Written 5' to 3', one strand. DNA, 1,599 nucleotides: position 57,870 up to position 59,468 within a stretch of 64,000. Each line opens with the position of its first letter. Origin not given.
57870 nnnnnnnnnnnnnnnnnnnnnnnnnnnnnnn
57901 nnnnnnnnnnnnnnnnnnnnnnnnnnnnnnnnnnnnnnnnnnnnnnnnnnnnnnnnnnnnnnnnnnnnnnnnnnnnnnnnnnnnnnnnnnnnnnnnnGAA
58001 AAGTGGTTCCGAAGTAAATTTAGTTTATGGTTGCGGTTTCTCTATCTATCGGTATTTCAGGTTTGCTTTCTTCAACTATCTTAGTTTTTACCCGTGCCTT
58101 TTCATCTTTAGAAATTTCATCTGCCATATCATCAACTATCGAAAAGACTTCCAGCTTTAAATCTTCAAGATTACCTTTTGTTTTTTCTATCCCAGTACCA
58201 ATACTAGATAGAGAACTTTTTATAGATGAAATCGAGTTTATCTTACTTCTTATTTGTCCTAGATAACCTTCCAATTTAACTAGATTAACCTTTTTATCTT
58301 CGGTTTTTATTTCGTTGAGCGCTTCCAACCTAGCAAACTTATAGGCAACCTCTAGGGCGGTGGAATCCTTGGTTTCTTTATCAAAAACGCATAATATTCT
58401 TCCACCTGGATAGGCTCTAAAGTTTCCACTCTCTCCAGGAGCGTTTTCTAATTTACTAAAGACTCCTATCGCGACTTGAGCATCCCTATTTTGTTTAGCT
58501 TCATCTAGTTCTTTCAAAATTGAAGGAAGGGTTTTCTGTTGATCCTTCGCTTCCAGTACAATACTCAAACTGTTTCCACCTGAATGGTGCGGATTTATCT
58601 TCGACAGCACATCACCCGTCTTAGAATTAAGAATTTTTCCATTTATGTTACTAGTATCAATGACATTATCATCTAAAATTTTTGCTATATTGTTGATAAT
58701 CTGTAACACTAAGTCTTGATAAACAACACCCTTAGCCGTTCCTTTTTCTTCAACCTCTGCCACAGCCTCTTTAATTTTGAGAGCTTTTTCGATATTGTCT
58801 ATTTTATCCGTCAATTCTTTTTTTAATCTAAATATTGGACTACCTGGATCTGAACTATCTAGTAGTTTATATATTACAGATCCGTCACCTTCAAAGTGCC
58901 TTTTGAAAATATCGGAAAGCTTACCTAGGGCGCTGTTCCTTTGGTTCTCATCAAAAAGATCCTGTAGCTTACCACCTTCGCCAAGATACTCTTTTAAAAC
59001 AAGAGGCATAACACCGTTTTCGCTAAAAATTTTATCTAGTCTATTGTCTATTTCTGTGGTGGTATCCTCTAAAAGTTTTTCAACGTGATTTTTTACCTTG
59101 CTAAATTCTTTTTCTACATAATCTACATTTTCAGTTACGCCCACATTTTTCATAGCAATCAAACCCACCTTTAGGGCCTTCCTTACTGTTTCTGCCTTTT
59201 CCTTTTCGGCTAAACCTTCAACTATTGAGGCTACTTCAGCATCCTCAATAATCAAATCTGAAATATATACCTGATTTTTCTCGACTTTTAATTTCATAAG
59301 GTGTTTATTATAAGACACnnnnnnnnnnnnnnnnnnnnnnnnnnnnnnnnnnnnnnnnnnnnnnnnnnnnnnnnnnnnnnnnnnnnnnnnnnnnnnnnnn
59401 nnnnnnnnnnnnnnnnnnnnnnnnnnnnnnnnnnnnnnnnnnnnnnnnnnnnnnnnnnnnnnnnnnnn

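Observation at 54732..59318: Defence island next to tRNA-Glu: fused Type IIG restriction-methyltransferase plus a convergent RmuC-like PD-(D/E)xK protein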

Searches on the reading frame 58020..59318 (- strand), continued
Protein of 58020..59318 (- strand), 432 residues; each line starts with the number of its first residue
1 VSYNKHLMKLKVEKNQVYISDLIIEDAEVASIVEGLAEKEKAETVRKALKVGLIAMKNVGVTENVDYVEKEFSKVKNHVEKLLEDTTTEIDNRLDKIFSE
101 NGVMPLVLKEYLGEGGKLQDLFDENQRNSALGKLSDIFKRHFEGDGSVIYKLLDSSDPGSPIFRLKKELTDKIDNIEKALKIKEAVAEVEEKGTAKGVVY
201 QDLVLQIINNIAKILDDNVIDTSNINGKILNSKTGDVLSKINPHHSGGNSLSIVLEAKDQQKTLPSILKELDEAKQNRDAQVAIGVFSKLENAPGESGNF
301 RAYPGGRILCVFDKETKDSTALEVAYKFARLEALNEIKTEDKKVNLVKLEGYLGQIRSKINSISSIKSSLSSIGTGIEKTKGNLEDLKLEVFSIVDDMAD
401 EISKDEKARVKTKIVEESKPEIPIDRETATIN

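Call 98: search_protein_representatives(alignment_id=A1)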
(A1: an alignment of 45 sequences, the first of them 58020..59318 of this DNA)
Query: 45 sequences, 409 profile positions. Proteins with E-value up to 0.001 (for the whole library): 3589; up to 1e-10: 2526; up to 1e-30: 1188. The best 150 are listed.
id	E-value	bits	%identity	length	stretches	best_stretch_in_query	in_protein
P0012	2.3e-159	546.9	-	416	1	14-408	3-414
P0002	4.7e-145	499.8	-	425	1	4-408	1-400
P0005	7.2e-142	489.3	-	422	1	4-407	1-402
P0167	8.3e-125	433.1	-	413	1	4-407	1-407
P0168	2.5e-123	428.2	-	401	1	3-407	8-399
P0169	8.9e-121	419.8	-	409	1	3-407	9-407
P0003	3.3e-111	388.3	-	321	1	105-407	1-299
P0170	2.3e-109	382.2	-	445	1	6-404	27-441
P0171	3.7e-105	368.3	-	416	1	5-403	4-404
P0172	6.0e-103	361.1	-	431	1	4-406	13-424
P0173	1.1e-102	360.3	-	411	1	7-407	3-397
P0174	1.1e-101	356.9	-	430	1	5-406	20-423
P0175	3.7e-101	355.2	-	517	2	86-403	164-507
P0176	5.0e-100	351.5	-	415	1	5-404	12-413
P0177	9.3e-99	347.3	-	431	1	4-404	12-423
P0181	5.9e-96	338.0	-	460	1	6-406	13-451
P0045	1.2e-95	337.1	-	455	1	3-408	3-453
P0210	1.3e-80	287.5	-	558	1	5-403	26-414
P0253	1.6e-72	260.9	-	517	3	105-405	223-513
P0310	1.3e-67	244.7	-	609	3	68-403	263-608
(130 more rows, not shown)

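Call 99: list_cluster_members(proteins=[P0012, P0167, P0168, P0170, P0172, P0175, P0181, P0210, P0253, P0310])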
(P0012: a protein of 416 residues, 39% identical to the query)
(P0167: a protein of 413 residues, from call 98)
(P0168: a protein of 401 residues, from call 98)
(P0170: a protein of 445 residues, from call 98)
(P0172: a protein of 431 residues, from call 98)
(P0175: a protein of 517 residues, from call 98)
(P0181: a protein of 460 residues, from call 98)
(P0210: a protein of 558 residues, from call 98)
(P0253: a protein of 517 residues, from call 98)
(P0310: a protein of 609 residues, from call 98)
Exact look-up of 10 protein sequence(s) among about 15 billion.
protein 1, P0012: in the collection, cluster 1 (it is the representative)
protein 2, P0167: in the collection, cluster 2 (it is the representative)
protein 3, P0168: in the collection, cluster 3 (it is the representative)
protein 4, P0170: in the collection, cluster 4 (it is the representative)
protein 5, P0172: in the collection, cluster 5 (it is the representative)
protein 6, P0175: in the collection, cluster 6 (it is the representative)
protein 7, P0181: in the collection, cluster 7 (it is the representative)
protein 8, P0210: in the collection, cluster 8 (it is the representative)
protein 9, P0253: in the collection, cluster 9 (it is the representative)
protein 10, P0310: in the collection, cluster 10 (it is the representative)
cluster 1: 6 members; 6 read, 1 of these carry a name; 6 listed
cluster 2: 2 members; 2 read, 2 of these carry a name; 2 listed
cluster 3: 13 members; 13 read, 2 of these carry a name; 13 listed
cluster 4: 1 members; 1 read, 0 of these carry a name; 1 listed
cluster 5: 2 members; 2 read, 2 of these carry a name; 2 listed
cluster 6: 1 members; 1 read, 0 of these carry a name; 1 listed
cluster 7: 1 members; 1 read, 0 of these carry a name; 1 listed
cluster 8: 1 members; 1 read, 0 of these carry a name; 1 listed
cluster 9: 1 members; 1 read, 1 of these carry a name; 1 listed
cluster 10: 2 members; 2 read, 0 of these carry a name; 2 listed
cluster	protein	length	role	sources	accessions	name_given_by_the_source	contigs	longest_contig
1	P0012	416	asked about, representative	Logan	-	-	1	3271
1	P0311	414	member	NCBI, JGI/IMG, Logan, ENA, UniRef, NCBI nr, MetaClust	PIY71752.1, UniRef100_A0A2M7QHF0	hypothetical protein COY87_04510 [Candidatus Roizmanbacteria bacterium ... | Uncharacterized protein n=1 Tax=Candidatus Roizmanbacteria bacterium ... | MAG: hypothetical protein COY87_04510 [Candidatus Roizmanbacteria bacterium ...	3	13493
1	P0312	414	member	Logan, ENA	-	-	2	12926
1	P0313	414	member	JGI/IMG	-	-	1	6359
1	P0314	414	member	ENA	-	-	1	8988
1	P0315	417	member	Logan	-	-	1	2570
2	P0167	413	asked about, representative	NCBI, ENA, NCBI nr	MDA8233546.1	MAG: hypothetical protein M0Z31_01820 [Clostridia bacterium] | hypothetical protein [Clostridia bacterium]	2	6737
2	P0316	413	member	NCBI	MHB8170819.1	MAG: hypothetical protein ACYDG6_04660 [Thermincolia bacterium]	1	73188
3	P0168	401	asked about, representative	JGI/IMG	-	-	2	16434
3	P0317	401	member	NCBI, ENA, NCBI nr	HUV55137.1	MAG TPA: hypothetical protein VMW03_08030 [Candidatus Krumholzibacteriaceae bacterium] | hypothetical protein [Candidatus Krumholzibacteriaceae bacterium]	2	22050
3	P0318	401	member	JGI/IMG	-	hypothetical protein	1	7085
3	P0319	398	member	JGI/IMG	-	-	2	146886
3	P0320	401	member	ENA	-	-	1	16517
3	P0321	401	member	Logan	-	-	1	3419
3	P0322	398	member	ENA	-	-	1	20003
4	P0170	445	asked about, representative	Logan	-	-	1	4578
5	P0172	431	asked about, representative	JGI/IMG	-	hypothetical protein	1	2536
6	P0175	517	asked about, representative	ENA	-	-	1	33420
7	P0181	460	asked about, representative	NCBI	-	-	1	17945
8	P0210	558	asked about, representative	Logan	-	-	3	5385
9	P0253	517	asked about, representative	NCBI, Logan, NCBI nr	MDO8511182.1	MAG: hypothetical protein Q7S55_03380 [Nanoarchaeota archaeon] | hypothetical protein [Nanoarchaeota archaeon]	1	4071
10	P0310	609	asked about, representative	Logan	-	-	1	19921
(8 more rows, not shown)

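Call 100: search_dna_similar(query=window:58020-59318:-, collection=phages, mode=protein, max_rows=10, max_evalue=0.001)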
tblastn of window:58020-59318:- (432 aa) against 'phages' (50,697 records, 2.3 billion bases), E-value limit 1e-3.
No match.

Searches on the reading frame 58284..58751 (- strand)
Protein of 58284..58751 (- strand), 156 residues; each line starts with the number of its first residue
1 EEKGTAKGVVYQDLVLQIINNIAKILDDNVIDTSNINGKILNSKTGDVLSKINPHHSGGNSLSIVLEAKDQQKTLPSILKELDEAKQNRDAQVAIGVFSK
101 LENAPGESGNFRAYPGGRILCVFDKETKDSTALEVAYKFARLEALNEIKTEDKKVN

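Call 76: predict_structure(alignment_id=A3)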
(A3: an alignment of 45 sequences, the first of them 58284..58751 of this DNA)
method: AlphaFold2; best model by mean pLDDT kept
length: 156 residues; sequences in the alignment: 45
mean_pLDDT: 91.3   pTM: 0.87
mean pLDDT of the five models: 91.3, 90.5, 90.4, 89.7, 88.7
residues with pLDDT >= 90: 135; 70-90: 4; 50-70: 8; < 50: 9
segments of 3 or more residues with pLDDT < 50: 1-7
pLDDT, mean of each block of 10 residues (from residue 1): 49 97 98 95 95 94 98 98 98 98 97 98 96 98 86 51
secondary structure, 60 per line:
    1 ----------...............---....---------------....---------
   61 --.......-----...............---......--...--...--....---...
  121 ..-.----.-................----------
elements in order: H11-25 E29-32 E48-51 E63-69 H75-89 E93-98 E111-114 E118-122 H131-146

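Call 78: fold_search(model_id=the predicted structure, library=pdb)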
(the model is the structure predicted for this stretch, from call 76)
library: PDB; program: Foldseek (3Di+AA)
matches with E <= 10: 463; with E <= 0.001: 0
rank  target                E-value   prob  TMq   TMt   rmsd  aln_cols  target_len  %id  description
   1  1bam                  2.6e-02  0.57  0.29  0.24   9.2       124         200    6  STRUCTURE OF RESTRICTION ENDONUCLEASE BAMHI PHASED AT 1.95 ANGSTROMS RESOLUTION BY MAD ANALYSIS (released 1995-02-27)
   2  7edb_A                2.7e-02  0.75  0.41  0.22  12.2       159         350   11  EcoT38I restriction endonuclease complexed with DNA (released 2022-03-16)
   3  6wam_F                3.1e-02  0.96  0.42  0.18   4.9       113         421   15  Structure of Acinetobacter baumannii Cap4 SAVED/CARF-domain containing receptor (released 2020-06-17)
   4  6m9g_B                3.3e-02  0.44  0.39  0.26  13.2       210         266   11  BbvCI B2 dimer with Ta6Br14 clusters (released 2018-11-14)
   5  6wan_F                3.5e-02  0.95  0.42  0.18   4.9       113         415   15  Structure of Acinetobacter baumannii Cap4 SAVED/CARF-domain containing receptor with the cyclic trinucleotide 3'3'3'-c (released 2020-06-17)
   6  2bam_B                4.3e-02  0.77  0.30  0.23   5.9        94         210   10  RESTRICTION ENDONUCLEASE BAMHI COMPLEX WITH DNA AND CALCIUM IONS (PRE-REACTIVE COMPLEX). (released 1999-10-31)
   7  9nl2_A                4.3e-02  0.72  0.42  0.08  10.6       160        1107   10  Structure of R2 retrotransposon protein from Platysternon megacephalum initiating target-primed reverse transcription (released 2025-06-18)
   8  9bgk_F                5.2e-02  0.82  0.46  0.08   5.1       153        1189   13  Structure of V.cholera DdmDE (2D:1E) in complex with DNA (released 2024-10-23)
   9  9nl3_A                6.3e-02  0.38  0.36  0.08  11.3       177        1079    9  Structure of R2 retrotransposon protein from Taeniopygia guttata initiating target-primed reverse transcription (released 2025-06-18)
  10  6vm5                  7.2e-02  0.69  0.37  0.16   7.9       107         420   13  Structure of Moraxella osloensis Cap4 SAVED/CARF-domain containing receptor (released 2020-06-17)
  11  9khv_A                7.7e-02  0.72  0.45  0.08   5.2       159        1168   11  Structure of DdmD dimer with ssDNA without nucleotide (released 2025-02-19)
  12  2gb7_A                8.2e-02  0.54  0.34  0.20   8.1       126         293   10  Metal-depleted Ecl18kI in complex with uncleaved, modified DNA (released 2006-06-20)
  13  6maf_A                1.1e-01  0.28  0.34  0.23  11.3       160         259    9  native BbvCI A2B2 tetramer at low resolution (released 2018-11-14)
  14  9va7_B                1.1e-01  0.16  0.28  0.14  13.6       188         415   10  Crystal structure of legionella effector Lem17 in complex with IP6 (released 2026-01-21)
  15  6hlr_E                1.5e-01  0.63  0.36  0.28   4.4        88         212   11  Yeast RNA polymerase I elongation complex bound to nucleotide analog GMPCPP (core focused) (released 2019-04-03)
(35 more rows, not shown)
